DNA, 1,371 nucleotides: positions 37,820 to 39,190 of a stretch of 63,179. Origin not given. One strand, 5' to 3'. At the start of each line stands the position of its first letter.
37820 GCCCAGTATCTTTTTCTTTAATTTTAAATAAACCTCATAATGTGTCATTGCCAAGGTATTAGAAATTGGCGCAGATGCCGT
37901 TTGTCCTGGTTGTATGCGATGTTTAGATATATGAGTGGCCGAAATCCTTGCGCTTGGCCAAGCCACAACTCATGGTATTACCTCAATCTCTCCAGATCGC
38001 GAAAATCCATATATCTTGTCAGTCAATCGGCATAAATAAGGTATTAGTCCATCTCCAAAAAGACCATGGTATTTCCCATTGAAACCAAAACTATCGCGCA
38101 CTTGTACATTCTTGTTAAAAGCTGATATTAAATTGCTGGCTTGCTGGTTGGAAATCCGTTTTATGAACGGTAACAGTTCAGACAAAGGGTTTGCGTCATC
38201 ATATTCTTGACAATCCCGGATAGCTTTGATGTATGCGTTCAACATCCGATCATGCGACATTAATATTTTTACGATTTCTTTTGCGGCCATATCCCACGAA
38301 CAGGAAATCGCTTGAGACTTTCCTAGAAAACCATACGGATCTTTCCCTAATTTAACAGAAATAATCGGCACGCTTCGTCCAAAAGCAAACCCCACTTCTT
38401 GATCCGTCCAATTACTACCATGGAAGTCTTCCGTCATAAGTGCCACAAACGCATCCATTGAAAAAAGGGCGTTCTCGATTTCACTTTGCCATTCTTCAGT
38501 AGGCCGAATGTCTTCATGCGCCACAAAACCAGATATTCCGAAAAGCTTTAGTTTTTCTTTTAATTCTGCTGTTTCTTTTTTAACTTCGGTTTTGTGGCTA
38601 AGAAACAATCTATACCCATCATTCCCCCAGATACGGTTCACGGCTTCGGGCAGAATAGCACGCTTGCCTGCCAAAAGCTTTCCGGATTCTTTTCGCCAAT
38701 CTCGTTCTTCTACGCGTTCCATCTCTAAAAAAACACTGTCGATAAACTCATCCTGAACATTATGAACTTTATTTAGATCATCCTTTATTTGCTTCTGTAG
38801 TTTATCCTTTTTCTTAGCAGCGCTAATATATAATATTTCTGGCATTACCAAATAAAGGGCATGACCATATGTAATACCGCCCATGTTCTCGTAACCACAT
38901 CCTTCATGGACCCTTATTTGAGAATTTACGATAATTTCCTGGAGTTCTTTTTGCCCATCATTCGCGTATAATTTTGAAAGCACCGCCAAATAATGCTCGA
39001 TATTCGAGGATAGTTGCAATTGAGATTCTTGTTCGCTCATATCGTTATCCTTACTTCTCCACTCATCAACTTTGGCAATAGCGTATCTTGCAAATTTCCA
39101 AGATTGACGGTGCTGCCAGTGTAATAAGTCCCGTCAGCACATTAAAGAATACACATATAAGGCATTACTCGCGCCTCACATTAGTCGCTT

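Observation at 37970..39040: Orphan three-domain TIR protein as candidate single-gene immune effector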

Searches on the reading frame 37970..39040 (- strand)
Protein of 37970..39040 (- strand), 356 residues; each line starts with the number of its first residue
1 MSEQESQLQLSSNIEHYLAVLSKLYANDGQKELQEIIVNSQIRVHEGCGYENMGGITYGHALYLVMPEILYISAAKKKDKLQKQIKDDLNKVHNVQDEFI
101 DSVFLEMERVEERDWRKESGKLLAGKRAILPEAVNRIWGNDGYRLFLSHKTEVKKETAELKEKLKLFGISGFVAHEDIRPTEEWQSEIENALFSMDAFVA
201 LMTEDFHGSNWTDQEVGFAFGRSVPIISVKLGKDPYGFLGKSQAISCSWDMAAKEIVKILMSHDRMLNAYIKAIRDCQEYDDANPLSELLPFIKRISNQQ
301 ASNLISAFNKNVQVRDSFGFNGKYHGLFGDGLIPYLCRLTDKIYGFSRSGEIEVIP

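Call 3: search_protein_families(library=pfam, proteins=[window:37970-39040:-], max_evalue=1)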
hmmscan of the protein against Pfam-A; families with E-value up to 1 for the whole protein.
window:37970-39040:- (356 aa): 3 families
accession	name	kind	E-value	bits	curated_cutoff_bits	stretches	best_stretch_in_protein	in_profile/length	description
PF13676.11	TIR_2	-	1.8e-13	51.5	28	1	146-253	2-118/122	TIR domain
PF01582.25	TIR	-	0.013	15.7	21.3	1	143-216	2-77/179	TIR domain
PF08937.16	ThsB_TIR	-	0.12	13.3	21.2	0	181-233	45-97/100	Thoeris protein ThsB, TIR-like domain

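Call 4: search_protein_families(library=padloc, proteins=[window:37970-39040:-], max_evalue=1)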
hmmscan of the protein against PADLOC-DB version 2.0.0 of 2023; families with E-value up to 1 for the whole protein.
window:37970-39040:- (356 aa): 8 families
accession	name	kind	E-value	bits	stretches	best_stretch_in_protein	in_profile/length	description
PDLC02961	RT-TIR_XII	-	1.6e-05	22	1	141-216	346-416/475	single gene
PDLC05062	PDC-S66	-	2.1e-05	22.1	1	75-216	90-223/282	-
PDLC02012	SAVED5--SAVED_TIR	-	4.7e-05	20.7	1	143-215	14-87/404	-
PDLC00434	ThsB1|ThsB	-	6e-05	20.3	1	144-229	140-226/396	TIR-like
PDLC00419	ThsB1|ThsB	-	0.00012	19.9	1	144-223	29-112/165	TIR-like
PDLC02962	RT-TIR_XII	-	0.001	16.1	1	141-218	344-422/478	single gene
PDLC00436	ThsB1|ThsB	-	0.0019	15.7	1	144-221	37-118/183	TIR-like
PDLC00423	ThsB1|ThsB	-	0.018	12.7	1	143-219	36-117/190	TIR-like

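Call 5: search_protein_families(library=ncbifam, proteins=[window:37970-39040:-], max_evalue=1)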
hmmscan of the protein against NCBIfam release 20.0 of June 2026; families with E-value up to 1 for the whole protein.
window:37970-39040:- (356 aa): 5 families
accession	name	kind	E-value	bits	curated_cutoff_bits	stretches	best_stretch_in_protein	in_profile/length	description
NF058526.1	Thoeris_type3_ThcB4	equivalog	1.5e-12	47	220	1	144-231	129-217/375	Thoeris type III anti-phage system protein ThcB4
NF042941.1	Retron_TIR_antiphage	equivalog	3.2e-09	36.1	600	1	141-220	338-418/464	TIR domain-containing anti-phage reverse transcriptase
NF040588.1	FxsC_Nterm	equivalog_domain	0.00064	19.7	130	1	169-217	46-93/182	TIR-like protein FxsC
NF050819.1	PolSacchBiosHfsG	equivalog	0.05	12.8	500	1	190-271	170-251/302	polysaccharide biosynthesis protein HfsG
NF041716.1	HxA_phane_GNAT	equivalog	0.055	13.4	250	1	169-208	22-62/152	cyclophane-containing RiPP N-acetyltransferase HaaN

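Call 6: find_homologous_proteins(query=window:37970-39040:-)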
Query window:37970-39040:- (356 aa): 1731 proteins with E <= 0.001 among 4141 candidates; the best 120 are listed.
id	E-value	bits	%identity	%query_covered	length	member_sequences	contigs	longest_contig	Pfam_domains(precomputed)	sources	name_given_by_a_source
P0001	3.1e-237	804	100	100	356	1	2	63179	PF13676.12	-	-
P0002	8.9e-212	721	91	100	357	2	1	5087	PF13676.12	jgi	-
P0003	7.2e-209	711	88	100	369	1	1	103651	PF13676.12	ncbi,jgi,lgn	jgi:hypothetical protein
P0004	6.5e-160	550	68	100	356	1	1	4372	PF13676.12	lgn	-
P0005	1.1e-159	549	68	100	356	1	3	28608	PF13676.12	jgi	jgi:hypothetical protein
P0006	5.9e-158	544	67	100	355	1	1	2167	PF13676.12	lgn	-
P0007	6.1e-158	544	66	100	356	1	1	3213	PF13676.12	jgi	jgi:hypothetical protein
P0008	7.2e-158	543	69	99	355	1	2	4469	PF13676.12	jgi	jgi:hypothetical protein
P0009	8.1e-158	543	68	100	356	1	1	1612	PF13676.12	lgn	-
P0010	1.5e-157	542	68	100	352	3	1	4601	PF13676.12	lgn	-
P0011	3.1e-156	538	67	100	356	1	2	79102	PF13676.12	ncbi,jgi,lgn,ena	-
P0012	4.2e-156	538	65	100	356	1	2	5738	PF13676.12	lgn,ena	-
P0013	1.6e-155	536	65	100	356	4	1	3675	PF13676.12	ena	-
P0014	3.7e-155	535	66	100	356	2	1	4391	PF13676.12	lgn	-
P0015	4.1e-155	534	67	99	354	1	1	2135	PF13676.12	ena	-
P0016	5.7e-155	534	67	100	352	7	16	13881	PF13676.12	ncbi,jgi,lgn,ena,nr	ncbi:MAG TPA: TIR domain-containing protein [Ignavibacteriales bacterium]|nr:TIR domain-containing p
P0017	8.4e-154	530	64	100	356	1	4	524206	PF13676.12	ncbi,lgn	-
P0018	1.3e-153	530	67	96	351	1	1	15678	PF13676.12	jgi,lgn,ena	-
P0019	2.0e-153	529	65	100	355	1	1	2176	PF13676.12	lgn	-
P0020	5.1e-153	528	64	100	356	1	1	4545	PF13676.12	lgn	-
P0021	5.7e-153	527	65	100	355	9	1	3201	PF13676.12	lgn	-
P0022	7.2e-153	527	67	99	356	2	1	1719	PF13676.12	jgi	jgi:hypothetical protein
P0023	7.7e-153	527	65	100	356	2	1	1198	PF13676.12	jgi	jgi:hypothetical protein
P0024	8.9e-153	527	65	100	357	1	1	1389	PF13676.12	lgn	-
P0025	9.0e-153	527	66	99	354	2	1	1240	PF13676.12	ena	-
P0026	1.3e-152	526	65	100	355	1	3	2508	PF13676.12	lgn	-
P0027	1.8e-152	526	66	97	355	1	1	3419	PF13676.12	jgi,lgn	jgi:hypothetical protein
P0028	1.9e-152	526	64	100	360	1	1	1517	PF13676.12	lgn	-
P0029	2.3e-152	525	66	100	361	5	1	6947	PF13676.12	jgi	-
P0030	2.8e-152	525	66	99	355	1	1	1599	PF13676.12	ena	-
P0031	3.3e-152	525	66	98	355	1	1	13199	PF13676.12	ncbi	-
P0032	6.5e-152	524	64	100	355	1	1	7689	PF13676.12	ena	-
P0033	6.5e-152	524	64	99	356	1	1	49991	PF13676.12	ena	-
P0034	3.4e-151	522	67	96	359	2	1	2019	PF13676.12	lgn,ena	-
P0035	4.7e-151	521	66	100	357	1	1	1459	PF13676.12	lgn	-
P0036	8.1e-151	520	64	100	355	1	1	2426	PF13676.12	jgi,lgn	jgi:hypothetical protein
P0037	8.5e-151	520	65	99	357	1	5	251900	PF13676.12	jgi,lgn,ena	-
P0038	8.6e-151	520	64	100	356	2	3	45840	PF13676.12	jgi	jgi:hypothetical protein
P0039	1.0e-150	520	67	97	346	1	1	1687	PF13676.12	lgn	-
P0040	2.2e-150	519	64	99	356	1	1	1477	PF13676.12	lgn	-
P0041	3.4e-150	518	64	99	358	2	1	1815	PF13676.12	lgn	-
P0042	5.3e-150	518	65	100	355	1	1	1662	PF13676.12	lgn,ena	-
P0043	5.8e-150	517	64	99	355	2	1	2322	PF13676.12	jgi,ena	-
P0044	6.9e-150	517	64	100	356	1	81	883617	PF13676.12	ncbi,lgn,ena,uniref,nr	ncbi:MAG: toll/interleukin-1 receptor domain-containing protein [Planctomycetia bacterium]|uniref:to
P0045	7.7e-150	517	65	97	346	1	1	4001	PF13676.12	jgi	jgi:hypothetical protein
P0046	8.4e-150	517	66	99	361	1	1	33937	PF13676.12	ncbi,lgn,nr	ncbi:MAG: toll/interleukin-1 receptor domain-containing protein [Deltaproteobacteria bacterium]|nr:t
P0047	9.8e-150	517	63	99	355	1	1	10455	PF13676.12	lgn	-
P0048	1.2e-149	516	65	100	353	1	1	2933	PF13676.12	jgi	jgi:hypothetical protein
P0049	1.3e-149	516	64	100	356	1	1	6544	PF13676.12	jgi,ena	jgi:hypothetical protein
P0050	1.9e-149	516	66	99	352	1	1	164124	PF13676.12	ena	-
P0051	2.2e-149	516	64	100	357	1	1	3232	PF13676.12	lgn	-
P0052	2.8e-149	515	64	100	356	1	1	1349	PF13676.12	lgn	-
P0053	2.9e-149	515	64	100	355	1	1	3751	PF13676.12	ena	-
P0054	3.0e-149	515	64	100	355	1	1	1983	PF13676.12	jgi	-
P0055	3.2e-149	515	65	100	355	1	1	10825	PF13676.12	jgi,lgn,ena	-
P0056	4.1e-149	515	63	99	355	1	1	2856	PF13676.12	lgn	-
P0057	5.1e-149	514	63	100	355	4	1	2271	PF13676.12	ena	-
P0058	5.9e-149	514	64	100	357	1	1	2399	PF13676.12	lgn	-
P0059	9.9e-149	513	64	100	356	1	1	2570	PF13676.12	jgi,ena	-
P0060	1.1e-148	513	65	99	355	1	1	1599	PF13676.12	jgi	jgi:hypothetical protein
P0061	1.9e-148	513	63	100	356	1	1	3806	PF13676.12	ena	-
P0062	6.1e-148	511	64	97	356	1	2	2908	PF13676.12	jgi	jgi:hypothetical protein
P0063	6.6e-148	511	64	99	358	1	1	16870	PF13676.12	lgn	-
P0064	8.7e-148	510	64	97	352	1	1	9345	PF13676.12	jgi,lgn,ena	-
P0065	1.3e-147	510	63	99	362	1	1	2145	PF13676.12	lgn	-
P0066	2.5e-147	509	67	94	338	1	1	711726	PF13676.12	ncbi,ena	-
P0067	1.2e-146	507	62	100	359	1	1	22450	PF13676.12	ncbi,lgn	-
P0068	1.3e-146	506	64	99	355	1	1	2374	PF13676.12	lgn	-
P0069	2.1e-146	506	63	99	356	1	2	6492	PF13676.12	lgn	-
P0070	2.1e-146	506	62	99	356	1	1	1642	PF13676.12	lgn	-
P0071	2.5e-146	506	64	99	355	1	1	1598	PF13676.12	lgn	-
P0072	6.3e-146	504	64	99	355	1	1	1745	PF13676.12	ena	-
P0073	1.1e-145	503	63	99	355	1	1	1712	PF13676.12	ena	-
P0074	1.7e-145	503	63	99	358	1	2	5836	PF13676.12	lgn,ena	-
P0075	2.2e-145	502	63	99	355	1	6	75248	PF13676.12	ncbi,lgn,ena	ncbi:MAG: toll/interleukin-1 receptor domain-containing protein [Nitrospirota bacterium]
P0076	6.9e-145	501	62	100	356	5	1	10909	PF13676.12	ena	-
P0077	1.1e-144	500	61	99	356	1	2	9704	PF13676.12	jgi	jgi:hypothetical protein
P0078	1.2e-144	500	64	99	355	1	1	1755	PF13676.12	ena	-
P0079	2.9e-144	499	62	99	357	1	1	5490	PF13676.12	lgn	-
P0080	2.9e-144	499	75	81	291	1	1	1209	PF13676.12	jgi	jgi:predicted small metal-binding protein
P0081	3.3e-144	499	62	100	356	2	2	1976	PF01582.26,PF13676.12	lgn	-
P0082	6.8e-144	498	61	100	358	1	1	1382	PF13676.12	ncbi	-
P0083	1.0e-143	497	61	99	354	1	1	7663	PF13676.12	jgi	jgi:hypothetical protein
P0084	1.2e-143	497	60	100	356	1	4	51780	PF13676.12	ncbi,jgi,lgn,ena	-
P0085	1.2e-143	497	63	99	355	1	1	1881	PF13676.12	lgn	-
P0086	1.3e-143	497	62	100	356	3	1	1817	PF13676.12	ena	-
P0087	1.5e-143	496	62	99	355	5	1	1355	PF13676.12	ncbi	-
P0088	6.0e-143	494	63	99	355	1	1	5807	PF13676.12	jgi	jgi:hypothetical protein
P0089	1.3e-142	493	62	99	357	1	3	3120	PF13676.12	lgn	-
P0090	1.3e-142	493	64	99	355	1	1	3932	PF13676.12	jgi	-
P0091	1.5e-142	493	65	93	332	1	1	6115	PF13676.12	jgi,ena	-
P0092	1.9e-142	493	61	99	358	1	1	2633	PF13676.12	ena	-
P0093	2.1e-142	493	61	100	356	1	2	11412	PF13676.12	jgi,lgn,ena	-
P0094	2.5e-142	492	60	99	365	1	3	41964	PF13676.12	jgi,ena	-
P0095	2.8e-142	492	63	100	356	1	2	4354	PF13676.12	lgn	-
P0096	5.3e-142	491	62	99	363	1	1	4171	PF13676.12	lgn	-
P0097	7.5e-142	491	61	96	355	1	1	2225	PF13676.12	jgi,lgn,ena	-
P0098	8.0e-142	491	61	100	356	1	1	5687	PF13676.12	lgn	-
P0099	1.0e-141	490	61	99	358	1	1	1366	PF13676.12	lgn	-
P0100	1.0e-141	490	61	100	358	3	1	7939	PF13676.12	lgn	-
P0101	1.3e-141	490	61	100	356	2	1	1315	PF13676.12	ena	-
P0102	1.6e-141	490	62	97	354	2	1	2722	PF13676.12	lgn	-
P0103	2.8e-141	489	60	100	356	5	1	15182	PF13676.12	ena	-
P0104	3.5e-141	489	62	100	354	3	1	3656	PF13676.12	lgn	-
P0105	8.3e-141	487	61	98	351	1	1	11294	PF13676.12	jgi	jgi:TIR domain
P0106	2.3e-140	486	61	97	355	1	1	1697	PF13676.12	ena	-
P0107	2.9e-140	486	63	97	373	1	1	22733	PF13676.12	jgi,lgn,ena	-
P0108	3.4e-140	485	61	99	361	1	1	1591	PF13676.12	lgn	-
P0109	5.7e-140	485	61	99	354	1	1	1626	PF13676.12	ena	-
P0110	1.2e-139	484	61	99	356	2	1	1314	PF13676.12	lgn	-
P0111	1.2e-139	484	61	98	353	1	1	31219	PF13676.12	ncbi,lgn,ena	-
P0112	1.4e-139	483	62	99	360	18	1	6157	PF13676.12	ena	-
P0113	1.4e-139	483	62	97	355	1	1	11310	PF13676.12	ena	-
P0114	1.6e-139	483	61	100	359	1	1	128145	PF13676.12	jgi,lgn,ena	-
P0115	1.8e-139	483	60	99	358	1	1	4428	PF13676.12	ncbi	-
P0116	4.9e-139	482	61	97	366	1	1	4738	PF13676.12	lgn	-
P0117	5.4e-139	481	61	94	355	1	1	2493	PF13676.12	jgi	jgi:hypothetical protein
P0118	7.0e-139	481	59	100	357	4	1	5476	PF13676.12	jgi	jgi:hypothetical protein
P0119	2.3e-138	479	61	95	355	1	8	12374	PF13676.12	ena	-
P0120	2.4e-138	479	60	99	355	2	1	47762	PF13676.12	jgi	jgi:TIR domain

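Call 11: find_related_loci(query=A1, collection=genome_contigs, flank=10000)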
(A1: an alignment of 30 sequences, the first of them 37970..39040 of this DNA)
Query A1 (356 aa) in genome_contigs; peptide patterns used: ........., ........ (x = any residue, [..] = any of these).
330 stretches matched a pattern; 294 encode a relative of the query (tblastn E <= 1e-3); the best 80 are kept; 80 distinct loci.
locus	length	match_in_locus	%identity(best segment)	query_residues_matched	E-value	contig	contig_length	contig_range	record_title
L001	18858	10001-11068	88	1-356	0e+0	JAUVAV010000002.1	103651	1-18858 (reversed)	MAG: candidate division FCPU426 bacterium isolate CSMAG_228 CSMAG_228_k127_5309444_length_103651_cov_48.4560, whole geno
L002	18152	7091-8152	63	1-354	3e-151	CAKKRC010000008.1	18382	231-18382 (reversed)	Nitrospiria bacterium isolate Hainich-H41-bin277-1 genome assembly, contig: H41-bin277_1_Hain_H41_02um_R3_2180_length_18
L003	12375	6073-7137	60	1-355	8e-150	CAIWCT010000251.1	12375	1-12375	MAG: uncultured delta proteobacterium isolate AM-2014_bin-3252 genome assembly, contig: bin-3252:251/455, whole genome s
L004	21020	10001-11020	62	8-347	4e-144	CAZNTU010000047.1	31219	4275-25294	MAG TPA_asm: uncultured Desulfobacteraceae bacterium isolate binchicken_co168_329 genome assembly, contig: NODE_2541_len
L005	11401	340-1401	59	1-354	1e-142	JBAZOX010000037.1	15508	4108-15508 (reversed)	MAG: Desulfobacteria bacterium isolate SO_2017_SWC_16 scaffold_3270_c1_LP-4_2017, whole genome shotgun sequence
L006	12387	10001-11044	59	6-353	1e-142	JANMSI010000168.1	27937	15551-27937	MAG: Akkermansiaceae bacterium isolate SOY_29_metabat_46 SOY_29_k141_410618, whole genome shotgun sequence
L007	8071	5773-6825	59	3-353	3e-142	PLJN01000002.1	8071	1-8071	MAG: Acidobacteriaceae bacterium isolate palsa_191 73.20110800_P1M.59_contig_88174, whole genome shotgun sequence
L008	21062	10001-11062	58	1-354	6e-142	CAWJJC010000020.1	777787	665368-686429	MAG: uncultured delta proteobacterium isolate MFD05442.bin.2.211 genome assembly, contig: contig_3945, whole genome shot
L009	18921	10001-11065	59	1-355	2e-141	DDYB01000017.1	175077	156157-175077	MAG TPA_asm: Desulfobacteraceae bacterium UBA2245 UBA2245_contig_2300, whole genome shotgun sequence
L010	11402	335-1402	58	1-356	3e-141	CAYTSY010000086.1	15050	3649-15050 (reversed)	MAG TPA_asm: uncultured Desulfobacteraceae bacterium isolate binchicken_co232_234 genome assembly, contig: NODE_7774_len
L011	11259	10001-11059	59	1-353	3e-140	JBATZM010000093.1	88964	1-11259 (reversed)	MAG: Terriglobales bacterium isolate MFD10751_ilm_asm_bin86 k127_210109, whole genome shotgun sequence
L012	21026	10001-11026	59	1-344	4e-140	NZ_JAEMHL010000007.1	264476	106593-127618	Geomonas anaerohicana strain Red421 NODE_7_length_264476_cov_172.898770, whole genome shotgun sequence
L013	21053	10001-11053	58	1-351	1e-139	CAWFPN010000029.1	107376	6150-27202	MAG: uncultured Verrucomicrobiae bacterium isolate MFD01689.bin.2.73 genome assembly, contig: contig_71403, whole genome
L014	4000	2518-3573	57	1-352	4e-143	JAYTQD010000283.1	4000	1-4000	MAG: Acidobacteriaceae bacterium isolate GFS_4547 GFS_4547_282, whole genome shotgun sequence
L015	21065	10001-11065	57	1-356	3e-139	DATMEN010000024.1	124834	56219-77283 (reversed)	MAG TPA_asm: Chthoniobacterales bacterium isolate SMAG_U13437 k141_2853518, whole genome shotgun sequence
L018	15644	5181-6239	57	1-353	1e-137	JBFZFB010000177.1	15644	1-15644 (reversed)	MAG: Lentisphaerota bacterium isolate PPR_0604 k121_1284081, whole genome shotgun sequence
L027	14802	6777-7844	54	1-356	3e-133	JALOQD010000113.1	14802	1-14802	MAG: Myxococcota bacterium isolate Prado146 scaffold_5607, whole genome shotgun sequence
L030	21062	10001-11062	54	1-354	2e-131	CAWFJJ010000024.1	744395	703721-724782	MAG: Thermoanaerobaculia bacterium isolate MFD01872.bin.1.215 genome assembly, contig: contig_24717, whole genome shotgu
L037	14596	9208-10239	56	10-352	9e-130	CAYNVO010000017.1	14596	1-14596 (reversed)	MAG TPA_asm: uncultured Dehalococcoidales bacterium isolate SRP178699_co1_561 genome assembly, contig: NODE_5365_length_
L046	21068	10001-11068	54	1-356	1e-124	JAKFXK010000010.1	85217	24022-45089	MAG: Nevskiaceae bacterium isolate ND3_Bin_16 ND3_0000030, whole genome shotgun sequence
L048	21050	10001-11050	67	1-350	7e-159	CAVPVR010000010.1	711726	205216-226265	MAG: uncultured delta proteobacterium isolate MFD09964.bin.1.66 genome assembly, contig: contig_7464, whole genome shotg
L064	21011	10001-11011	49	6-342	3e-114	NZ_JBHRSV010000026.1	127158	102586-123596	Hyphobacterium vulgare strain KCTC 52487 velvet_auto_105_26, whole genome shotgun sequence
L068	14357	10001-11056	58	1-353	3e-136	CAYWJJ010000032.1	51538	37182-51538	MAG TPA_asm: uncultured Geobacter sp. isolate SRP302447_co2_181 genome assembly, contig: NODE_1898_length_51538_cov_25.2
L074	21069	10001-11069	62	1-356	8e-123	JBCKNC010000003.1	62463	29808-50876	Polaromonas sp. isolate SLM_MC1B_02-M21 Node_3_length_62463_cov_52.948010, whole genome shotgun sequence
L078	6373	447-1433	44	5-321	4e-85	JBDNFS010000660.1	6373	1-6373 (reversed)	MAG: Planctomycetaceae bacterium isolate concoct.155.ELB k141_917687, whole genome shotgun sequence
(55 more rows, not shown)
